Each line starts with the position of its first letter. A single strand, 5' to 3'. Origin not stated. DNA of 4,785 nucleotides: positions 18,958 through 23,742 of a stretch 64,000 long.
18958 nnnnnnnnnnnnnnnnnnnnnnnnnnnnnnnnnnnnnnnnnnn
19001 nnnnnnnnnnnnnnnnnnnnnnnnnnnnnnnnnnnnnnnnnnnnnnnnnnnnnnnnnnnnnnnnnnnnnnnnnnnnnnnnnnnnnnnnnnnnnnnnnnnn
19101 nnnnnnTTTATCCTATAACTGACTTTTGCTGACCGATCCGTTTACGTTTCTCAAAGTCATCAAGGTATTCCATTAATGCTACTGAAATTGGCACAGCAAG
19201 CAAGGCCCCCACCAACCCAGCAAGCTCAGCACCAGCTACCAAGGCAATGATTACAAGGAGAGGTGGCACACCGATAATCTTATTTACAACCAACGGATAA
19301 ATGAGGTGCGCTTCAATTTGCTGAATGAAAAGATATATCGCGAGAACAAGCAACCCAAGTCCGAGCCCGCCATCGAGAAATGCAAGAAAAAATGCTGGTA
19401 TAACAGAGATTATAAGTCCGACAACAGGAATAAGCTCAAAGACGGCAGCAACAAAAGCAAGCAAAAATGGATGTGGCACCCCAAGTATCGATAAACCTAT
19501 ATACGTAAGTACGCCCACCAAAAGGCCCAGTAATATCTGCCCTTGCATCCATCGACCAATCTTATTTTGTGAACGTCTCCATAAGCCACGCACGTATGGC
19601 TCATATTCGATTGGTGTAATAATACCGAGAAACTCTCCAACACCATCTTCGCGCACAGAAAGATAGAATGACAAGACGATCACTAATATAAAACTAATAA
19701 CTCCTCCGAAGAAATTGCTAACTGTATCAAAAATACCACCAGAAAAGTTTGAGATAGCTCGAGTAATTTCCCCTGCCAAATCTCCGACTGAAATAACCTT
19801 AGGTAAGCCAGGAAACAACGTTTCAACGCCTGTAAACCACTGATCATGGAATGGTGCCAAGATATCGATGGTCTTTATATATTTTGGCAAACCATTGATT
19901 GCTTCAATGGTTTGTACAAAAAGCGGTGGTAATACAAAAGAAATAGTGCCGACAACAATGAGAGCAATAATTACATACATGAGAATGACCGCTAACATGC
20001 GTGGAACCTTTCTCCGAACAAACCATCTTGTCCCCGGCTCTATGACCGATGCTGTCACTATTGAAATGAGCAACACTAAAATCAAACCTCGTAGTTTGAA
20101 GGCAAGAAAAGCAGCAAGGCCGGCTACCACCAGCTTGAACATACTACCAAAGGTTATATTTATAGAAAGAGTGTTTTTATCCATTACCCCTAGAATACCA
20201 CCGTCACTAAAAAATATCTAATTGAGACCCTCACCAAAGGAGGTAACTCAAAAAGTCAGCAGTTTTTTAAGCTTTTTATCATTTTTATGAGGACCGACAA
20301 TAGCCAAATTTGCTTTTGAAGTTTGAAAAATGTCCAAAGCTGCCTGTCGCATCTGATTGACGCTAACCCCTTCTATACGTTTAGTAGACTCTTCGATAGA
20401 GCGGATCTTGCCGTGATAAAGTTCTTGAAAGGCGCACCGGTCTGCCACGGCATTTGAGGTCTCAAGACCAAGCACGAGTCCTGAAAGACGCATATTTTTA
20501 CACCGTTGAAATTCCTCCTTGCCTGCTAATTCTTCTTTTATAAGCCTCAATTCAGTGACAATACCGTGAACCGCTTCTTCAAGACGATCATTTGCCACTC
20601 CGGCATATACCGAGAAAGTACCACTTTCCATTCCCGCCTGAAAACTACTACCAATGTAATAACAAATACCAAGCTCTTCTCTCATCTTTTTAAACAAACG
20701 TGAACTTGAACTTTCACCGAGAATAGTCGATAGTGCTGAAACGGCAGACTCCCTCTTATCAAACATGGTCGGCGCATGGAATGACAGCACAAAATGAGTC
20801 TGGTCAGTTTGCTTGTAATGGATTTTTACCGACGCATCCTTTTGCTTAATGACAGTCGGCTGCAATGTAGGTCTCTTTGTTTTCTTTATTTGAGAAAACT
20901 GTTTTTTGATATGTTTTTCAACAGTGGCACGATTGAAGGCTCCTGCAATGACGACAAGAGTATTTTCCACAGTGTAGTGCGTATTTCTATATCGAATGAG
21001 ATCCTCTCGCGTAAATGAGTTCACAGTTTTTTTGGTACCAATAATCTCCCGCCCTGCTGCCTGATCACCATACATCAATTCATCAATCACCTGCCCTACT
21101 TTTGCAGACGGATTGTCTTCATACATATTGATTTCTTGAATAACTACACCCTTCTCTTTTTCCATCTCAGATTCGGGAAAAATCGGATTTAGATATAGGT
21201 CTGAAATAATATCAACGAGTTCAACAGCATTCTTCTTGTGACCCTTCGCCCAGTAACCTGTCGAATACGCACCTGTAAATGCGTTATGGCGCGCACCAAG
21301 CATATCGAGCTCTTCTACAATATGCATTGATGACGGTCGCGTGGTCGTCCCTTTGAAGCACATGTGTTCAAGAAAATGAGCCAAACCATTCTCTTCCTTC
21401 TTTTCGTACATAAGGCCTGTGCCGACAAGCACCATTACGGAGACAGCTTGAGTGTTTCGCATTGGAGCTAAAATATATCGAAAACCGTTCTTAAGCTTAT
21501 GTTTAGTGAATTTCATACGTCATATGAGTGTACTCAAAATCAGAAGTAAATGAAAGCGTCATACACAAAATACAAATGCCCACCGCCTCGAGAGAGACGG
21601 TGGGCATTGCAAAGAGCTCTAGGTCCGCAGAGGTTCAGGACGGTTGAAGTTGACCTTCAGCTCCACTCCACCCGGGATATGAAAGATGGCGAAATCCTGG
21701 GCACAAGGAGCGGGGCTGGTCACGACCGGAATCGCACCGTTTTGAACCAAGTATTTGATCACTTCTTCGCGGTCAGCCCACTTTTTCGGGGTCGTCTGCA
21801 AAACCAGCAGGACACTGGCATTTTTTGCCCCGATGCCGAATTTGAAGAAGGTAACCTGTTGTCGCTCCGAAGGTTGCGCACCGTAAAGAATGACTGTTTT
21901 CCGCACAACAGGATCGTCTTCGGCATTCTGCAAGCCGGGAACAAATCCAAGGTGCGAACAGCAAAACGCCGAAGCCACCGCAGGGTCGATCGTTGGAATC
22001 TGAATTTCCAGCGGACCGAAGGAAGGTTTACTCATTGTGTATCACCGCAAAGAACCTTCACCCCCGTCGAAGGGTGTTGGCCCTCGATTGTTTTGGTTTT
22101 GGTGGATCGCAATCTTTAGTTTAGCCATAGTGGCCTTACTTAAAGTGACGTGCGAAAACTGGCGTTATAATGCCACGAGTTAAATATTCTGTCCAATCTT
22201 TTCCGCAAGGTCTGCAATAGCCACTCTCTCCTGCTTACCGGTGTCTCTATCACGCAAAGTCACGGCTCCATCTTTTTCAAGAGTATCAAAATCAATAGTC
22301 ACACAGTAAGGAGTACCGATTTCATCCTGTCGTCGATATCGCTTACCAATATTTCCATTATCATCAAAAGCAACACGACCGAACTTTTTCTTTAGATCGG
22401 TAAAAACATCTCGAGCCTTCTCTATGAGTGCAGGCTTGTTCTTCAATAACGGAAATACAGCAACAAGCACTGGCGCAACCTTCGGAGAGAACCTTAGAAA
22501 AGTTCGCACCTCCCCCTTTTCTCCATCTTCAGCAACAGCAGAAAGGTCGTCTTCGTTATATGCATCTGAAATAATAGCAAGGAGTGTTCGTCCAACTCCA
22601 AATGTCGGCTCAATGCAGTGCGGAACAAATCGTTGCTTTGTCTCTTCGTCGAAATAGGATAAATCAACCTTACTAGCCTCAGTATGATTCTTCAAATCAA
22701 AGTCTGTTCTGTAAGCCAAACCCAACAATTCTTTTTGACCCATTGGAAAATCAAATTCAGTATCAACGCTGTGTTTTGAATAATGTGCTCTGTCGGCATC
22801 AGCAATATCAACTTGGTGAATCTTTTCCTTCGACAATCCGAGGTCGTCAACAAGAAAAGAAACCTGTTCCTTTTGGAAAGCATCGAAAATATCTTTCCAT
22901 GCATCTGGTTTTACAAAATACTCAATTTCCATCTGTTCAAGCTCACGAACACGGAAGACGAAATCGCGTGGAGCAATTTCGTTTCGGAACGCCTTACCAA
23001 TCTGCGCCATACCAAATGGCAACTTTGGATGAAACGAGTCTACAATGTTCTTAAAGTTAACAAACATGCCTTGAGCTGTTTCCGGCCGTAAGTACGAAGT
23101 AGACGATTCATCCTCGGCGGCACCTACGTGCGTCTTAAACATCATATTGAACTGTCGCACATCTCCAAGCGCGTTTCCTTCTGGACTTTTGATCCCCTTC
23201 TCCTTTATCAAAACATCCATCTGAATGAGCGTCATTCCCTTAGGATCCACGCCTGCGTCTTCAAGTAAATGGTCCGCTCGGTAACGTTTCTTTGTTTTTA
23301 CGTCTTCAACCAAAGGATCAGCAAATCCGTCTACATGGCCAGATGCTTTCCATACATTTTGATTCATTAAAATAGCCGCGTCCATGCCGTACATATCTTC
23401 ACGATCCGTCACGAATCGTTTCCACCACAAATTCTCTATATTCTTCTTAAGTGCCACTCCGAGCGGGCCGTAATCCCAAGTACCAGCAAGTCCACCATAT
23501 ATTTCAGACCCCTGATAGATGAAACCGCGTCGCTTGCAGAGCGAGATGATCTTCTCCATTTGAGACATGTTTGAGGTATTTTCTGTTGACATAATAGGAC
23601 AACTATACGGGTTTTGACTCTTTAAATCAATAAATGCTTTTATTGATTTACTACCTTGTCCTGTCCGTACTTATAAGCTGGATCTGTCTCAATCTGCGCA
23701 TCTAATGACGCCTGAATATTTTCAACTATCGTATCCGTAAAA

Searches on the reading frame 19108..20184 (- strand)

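Call 16: search_protein_families(library=pfam, proteins=[window:19108-20184:-], max_evalue=0.00001)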
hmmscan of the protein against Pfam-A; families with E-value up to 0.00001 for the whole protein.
window:19108-20184:- (358 aa): 1 family
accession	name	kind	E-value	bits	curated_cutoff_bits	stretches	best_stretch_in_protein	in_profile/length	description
PF01594.21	AI-2E_transport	-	1.4e-60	205.7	34.3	1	16-343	5-325/327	AI-2E family transporter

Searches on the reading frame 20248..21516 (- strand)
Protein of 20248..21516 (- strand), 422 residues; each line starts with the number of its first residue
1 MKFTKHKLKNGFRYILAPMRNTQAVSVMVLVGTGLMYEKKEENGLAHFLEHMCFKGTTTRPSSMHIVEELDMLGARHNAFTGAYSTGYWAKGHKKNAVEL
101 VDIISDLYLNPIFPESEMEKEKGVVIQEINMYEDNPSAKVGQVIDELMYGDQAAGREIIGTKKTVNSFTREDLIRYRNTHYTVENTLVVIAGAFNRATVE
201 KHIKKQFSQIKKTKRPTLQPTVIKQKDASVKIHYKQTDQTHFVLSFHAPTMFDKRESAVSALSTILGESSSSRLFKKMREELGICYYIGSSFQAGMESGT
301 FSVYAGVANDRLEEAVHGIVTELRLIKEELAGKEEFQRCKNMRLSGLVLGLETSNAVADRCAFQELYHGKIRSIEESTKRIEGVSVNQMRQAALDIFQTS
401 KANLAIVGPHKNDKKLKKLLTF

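Call 16: search_protein_families(library=pfam, proteins=[window:20248-21516:-], max_evalue=0.00001)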
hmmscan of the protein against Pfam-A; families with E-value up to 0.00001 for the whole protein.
window:20248-21516:- (422 aa): 2 families
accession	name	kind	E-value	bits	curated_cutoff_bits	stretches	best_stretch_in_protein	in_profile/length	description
PF05193.26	Peptidase_M16_C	-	4.1e-34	118.5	23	1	167-341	1-179/181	Peptidase M16 inactive domain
PF00675.25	Peptidase_M16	-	8e-34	117.1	22.3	1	21-161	9-148/149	Insulinase (Peptidase family M16)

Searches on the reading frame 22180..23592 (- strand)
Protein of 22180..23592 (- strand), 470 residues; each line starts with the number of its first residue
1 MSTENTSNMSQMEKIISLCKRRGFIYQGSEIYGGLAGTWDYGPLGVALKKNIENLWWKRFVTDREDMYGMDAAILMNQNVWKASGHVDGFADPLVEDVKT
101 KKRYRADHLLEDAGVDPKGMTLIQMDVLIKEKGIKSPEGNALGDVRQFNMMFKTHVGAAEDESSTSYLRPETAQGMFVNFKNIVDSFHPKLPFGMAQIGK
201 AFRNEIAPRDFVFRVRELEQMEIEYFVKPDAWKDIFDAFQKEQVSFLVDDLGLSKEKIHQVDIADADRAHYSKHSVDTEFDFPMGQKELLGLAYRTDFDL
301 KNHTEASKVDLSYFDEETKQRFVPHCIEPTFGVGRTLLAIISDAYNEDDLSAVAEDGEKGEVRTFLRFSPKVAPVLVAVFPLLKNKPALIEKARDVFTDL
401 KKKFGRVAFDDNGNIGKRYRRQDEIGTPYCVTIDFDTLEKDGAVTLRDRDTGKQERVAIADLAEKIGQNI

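Call 16: search_protein_families(library=pfam, proteins=[window:22180-23592:-], max_evalue=0.00001)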
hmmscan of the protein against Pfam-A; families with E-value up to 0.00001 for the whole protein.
window:22180-23592:- (470 aa): 2 families
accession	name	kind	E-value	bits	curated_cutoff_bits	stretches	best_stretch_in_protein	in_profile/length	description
PF03129.25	HGTP_anticodon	-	2.6e-22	79.2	21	1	377-467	2-92/94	Anticodon binding domain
PF00587.30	tRNA-synt_2b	-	4.9e-14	53.2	29.3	1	161-342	6-177/179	tRNA synthetase class II core domain (G, H, P, S and T)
